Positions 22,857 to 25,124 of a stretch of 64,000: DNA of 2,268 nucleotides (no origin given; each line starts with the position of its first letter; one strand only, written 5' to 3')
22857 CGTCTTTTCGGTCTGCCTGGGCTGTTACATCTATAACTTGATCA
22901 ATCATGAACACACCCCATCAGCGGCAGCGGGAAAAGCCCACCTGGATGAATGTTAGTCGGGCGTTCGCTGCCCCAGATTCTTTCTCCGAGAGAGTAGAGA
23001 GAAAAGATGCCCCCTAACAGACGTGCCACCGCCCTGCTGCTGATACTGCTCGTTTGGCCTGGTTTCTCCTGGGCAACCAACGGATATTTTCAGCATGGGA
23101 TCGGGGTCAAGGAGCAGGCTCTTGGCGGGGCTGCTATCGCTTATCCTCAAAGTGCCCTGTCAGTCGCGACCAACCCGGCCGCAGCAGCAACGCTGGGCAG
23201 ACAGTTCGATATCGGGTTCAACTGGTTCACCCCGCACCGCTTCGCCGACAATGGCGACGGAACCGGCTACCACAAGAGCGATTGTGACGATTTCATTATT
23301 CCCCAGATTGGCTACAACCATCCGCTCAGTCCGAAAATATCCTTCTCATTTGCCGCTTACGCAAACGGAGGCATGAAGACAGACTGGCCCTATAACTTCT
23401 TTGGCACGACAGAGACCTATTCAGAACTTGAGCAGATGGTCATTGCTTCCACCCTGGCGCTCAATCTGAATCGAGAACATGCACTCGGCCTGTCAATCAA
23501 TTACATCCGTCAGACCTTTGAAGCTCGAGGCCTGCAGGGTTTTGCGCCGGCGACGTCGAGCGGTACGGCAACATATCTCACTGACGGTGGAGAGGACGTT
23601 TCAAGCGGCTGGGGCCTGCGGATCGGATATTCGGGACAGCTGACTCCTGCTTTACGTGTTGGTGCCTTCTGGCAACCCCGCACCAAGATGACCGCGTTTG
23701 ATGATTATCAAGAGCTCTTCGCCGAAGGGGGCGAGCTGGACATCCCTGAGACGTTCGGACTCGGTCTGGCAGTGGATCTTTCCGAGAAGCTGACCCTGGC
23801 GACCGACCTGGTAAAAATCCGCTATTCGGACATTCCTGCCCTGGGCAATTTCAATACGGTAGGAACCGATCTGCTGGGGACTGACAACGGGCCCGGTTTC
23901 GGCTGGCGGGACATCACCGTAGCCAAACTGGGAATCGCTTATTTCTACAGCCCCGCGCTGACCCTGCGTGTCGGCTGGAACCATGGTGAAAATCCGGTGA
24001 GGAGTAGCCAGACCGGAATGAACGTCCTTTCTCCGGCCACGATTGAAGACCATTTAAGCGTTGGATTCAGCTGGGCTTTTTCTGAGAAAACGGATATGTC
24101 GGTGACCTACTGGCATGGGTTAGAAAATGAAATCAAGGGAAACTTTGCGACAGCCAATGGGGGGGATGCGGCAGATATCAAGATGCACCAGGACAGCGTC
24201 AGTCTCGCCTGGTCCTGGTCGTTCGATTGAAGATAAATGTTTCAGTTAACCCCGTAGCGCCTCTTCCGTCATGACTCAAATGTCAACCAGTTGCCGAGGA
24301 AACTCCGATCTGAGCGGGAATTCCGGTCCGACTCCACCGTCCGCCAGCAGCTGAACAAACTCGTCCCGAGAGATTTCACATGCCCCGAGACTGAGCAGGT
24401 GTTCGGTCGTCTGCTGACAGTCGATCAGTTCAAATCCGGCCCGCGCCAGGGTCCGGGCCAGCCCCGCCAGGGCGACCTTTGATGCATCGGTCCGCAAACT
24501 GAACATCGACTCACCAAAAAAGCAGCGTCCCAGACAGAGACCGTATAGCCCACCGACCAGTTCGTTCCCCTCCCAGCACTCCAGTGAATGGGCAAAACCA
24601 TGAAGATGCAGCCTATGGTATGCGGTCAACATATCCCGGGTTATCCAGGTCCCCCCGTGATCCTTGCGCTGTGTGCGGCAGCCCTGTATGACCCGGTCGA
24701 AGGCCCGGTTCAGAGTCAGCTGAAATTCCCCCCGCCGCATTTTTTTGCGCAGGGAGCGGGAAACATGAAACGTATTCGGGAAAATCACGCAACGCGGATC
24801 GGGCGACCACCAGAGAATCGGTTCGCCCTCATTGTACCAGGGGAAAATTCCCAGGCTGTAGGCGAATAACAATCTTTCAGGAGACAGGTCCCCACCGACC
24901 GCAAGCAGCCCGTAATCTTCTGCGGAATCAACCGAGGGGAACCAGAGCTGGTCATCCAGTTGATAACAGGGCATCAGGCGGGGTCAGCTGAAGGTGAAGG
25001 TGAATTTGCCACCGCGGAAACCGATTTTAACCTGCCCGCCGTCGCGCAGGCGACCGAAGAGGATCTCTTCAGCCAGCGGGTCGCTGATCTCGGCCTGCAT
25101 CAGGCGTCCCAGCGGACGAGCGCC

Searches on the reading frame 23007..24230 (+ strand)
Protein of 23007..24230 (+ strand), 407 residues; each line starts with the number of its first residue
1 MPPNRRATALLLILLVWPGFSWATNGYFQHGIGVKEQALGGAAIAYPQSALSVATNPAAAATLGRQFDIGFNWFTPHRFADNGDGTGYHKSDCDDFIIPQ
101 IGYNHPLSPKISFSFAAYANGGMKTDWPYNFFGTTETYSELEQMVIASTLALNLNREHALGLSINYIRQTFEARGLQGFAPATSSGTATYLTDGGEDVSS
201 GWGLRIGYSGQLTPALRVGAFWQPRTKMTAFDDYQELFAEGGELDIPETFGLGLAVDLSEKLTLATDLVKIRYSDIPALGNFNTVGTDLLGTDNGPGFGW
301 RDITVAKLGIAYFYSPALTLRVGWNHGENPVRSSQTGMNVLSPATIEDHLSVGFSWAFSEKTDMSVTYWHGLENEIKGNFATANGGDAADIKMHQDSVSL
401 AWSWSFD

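Call 6: search_protein_families(library=pfam, proteins=[window:23007-24230:+])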
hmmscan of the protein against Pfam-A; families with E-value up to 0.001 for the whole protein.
window:23007-24230:+ (407 aa): 1 family
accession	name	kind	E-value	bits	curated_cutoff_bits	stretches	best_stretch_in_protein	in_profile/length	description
PF03349.22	Toluene_X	-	5.9e-27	94.6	29.7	1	36-404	17-417/421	Outer membrane protein transport protein (OMPP1/FadL/TodX)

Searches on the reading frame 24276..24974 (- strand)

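Call 6: search_protein_families(library=pfam, proteins=[window:24276-24974:-])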
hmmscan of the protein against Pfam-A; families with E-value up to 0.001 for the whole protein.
window:24276-24974:- (232 aa): 1 family
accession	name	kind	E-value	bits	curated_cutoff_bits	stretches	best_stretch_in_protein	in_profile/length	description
PF03588.20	Leu_Phe_trans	-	4e-75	251.5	22.7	1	32-202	1-171/171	Leucyl/phenylalanyl-tRNA protein transferase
